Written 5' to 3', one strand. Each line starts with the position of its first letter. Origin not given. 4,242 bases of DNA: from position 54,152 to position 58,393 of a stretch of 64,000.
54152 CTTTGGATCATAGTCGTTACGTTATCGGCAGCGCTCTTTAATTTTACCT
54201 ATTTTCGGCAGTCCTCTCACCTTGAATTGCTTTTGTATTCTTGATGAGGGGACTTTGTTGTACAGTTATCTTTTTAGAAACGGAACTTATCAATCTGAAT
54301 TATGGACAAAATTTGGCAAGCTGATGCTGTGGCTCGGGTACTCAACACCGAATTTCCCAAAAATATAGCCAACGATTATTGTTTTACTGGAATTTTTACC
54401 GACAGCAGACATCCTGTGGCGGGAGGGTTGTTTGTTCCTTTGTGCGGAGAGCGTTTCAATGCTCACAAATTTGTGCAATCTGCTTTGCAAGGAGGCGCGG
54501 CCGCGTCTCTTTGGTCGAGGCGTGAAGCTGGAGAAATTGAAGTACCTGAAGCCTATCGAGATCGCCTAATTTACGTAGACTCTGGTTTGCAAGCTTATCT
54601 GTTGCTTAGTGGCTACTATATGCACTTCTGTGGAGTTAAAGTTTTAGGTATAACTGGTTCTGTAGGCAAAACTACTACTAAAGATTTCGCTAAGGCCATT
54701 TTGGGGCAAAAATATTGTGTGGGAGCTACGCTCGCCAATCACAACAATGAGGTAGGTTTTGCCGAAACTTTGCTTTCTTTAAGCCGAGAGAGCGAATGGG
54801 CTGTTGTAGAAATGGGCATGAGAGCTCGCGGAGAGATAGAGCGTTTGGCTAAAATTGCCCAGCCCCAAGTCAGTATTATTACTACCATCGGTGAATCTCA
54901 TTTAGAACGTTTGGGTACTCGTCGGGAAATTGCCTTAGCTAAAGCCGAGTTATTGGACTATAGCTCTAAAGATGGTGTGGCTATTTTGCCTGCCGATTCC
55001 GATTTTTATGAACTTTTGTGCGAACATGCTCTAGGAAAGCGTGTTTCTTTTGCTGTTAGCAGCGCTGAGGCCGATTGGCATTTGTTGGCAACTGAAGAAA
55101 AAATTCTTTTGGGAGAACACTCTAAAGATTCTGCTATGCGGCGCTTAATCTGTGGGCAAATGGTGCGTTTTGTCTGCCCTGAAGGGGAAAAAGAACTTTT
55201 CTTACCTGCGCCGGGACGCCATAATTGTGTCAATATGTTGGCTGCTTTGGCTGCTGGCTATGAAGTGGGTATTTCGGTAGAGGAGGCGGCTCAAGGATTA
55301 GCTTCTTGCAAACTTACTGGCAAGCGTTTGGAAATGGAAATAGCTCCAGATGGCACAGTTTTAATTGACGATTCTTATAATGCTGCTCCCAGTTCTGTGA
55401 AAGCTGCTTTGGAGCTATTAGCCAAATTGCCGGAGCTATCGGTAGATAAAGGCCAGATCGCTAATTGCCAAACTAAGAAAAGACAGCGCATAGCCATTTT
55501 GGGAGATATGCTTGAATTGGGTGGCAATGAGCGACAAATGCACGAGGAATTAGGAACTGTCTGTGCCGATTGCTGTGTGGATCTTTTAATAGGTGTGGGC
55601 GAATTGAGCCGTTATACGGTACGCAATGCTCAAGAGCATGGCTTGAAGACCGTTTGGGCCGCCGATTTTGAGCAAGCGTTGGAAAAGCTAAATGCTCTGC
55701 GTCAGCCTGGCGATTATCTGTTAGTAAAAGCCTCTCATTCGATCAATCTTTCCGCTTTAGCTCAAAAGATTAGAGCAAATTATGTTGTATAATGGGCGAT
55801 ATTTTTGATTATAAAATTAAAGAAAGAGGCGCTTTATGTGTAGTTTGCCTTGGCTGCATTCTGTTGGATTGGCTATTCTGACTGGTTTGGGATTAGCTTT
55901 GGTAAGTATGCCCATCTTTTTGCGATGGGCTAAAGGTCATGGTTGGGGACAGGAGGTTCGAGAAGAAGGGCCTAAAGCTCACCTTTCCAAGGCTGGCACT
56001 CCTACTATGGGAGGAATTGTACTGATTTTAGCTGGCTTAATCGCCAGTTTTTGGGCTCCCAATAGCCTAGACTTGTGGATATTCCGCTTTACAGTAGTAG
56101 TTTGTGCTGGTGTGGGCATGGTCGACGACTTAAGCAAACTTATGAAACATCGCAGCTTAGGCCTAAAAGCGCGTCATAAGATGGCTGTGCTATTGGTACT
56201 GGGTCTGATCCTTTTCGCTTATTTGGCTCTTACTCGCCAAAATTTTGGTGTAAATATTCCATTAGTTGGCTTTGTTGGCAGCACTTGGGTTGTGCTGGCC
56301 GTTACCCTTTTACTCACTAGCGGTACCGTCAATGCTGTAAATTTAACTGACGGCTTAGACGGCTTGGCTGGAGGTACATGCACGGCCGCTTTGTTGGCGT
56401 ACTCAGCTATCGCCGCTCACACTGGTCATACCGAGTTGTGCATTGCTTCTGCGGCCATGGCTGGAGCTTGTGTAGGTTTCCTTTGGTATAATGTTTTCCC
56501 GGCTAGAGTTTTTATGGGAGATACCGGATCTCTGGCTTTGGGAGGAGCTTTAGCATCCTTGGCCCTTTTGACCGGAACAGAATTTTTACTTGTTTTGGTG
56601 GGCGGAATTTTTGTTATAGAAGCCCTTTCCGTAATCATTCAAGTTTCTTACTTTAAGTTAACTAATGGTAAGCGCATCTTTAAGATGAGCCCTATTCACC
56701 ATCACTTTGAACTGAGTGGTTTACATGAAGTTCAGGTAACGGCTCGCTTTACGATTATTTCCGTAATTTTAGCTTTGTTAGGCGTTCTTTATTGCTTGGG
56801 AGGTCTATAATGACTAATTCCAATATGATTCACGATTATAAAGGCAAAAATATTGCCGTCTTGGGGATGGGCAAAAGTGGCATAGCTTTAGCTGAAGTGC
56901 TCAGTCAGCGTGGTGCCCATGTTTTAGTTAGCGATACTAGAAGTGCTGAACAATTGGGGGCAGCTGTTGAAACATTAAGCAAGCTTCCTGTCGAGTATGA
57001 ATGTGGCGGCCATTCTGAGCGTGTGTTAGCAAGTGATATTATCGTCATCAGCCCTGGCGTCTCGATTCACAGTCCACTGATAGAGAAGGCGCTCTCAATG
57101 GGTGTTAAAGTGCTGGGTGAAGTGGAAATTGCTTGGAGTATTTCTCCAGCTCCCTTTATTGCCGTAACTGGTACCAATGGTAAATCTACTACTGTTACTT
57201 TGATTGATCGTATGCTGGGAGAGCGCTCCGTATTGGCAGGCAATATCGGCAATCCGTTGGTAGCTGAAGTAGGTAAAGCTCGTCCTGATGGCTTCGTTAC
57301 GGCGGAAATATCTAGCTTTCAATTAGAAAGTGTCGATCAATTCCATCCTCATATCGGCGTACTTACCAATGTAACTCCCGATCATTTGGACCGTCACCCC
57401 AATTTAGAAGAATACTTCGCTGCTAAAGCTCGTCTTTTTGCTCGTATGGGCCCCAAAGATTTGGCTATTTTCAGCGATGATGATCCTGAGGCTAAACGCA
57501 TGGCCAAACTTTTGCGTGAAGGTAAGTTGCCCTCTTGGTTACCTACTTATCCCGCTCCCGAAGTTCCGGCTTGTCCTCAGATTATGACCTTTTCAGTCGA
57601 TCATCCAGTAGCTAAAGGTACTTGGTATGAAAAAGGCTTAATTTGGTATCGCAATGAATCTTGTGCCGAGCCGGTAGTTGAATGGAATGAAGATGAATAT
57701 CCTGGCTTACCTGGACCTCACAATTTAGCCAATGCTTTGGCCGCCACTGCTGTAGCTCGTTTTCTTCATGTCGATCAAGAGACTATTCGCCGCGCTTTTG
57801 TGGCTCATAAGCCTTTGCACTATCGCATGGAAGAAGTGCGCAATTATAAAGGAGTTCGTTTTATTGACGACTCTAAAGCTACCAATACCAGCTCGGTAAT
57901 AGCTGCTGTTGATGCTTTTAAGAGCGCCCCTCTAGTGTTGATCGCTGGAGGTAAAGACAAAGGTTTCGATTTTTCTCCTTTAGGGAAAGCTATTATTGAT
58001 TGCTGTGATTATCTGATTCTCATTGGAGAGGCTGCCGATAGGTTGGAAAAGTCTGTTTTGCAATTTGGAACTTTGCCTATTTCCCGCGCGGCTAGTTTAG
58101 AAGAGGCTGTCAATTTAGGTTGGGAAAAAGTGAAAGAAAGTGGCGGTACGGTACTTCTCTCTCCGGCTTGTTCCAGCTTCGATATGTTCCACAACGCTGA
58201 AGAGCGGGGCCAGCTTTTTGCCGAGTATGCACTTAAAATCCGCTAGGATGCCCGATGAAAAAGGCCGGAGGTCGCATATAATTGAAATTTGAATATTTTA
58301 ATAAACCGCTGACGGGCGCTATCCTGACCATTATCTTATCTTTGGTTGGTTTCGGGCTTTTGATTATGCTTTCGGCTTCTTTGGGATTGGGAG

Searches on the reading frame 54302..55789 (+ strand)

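Call 28: search_protein_families(library=pfam, proteins=[window:54302-55789:+], max_evalue=0.001)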
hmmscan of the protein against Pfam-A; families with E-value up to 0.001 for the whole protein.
window:54302-55789:+ (496 aa): 2 families
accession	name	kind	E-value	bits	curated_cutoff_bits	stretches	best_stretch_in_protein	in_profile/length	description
PF08245.18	Mur_ligase_M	-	3.1e-37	128.9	24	1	117-318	1-199/200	Mur ligase middle domain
PF02875.26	Mur_ligase_C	-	3.8e-14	54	28.4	1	342-478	2-126/127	Mur ligase, glutamate ligase domain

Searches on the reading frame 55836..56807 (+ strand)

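Call 28: search_protein_families(library=pfam, proteins=[window:55836-56807:+], max_evalue=0.001)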
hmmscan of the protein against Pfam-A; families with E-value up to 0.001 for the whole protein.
window:55836-56807:+ (324 aa): 2 families
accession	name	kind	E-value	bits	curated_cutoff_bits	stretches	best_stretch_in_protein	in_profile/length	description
PF00953.26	Glycos_transf_4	-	1.8e-35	122.7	27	1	81-245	2-158/160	Glycosyl transferase family 4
PF10555.14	MraY_sig1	-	9.5e-05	22.1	20.1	1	52-63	1-12/13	Phospho-N-acetylmuramoyl-pentapeptide-transferase signature 1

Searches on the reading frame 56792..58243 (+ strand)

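Call 28: search_protein_families(library=pfam, proteins=[window:56792-58243:+], max_evalue=0.001)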
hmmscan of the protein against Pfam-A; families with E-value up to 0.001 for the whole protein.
window:56792-58243:+ (484 aa): 6 families
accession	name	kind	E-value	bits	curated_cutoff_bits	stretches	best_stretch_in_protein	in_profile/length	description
PF08245.18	Mur_ligase_M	-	2.6e-27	96.5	24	1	125-244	1-138/200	Mur ligase middle domain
PF21799.2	MurD-like_N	-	2.6e-16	60.1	27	1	19-109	1-88/88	Mur ligase MurD-like, N-terminal domain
PF02875.26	Mur_ligase_C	-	2.9e-13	51.2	28.4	1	345-460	2-127/127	Mur ligase, glutamate ligase domain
PF21377.3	MurD_N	-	8e-10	39.1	24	1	21-94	2-74/76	MurD N-terminal domain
PF03807.23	F420_oxidored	-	4.7e-05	24.3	21.6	1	21-98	2-77/94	NADP oxidoreductase coenzyme F420-dependent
PF02826.25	2-Hacid_dh_C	-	0.00048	20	25.1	1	9-58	27-81/178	D-isomer specific 2-hydroxyacid dehydrogenase, NAD binding domain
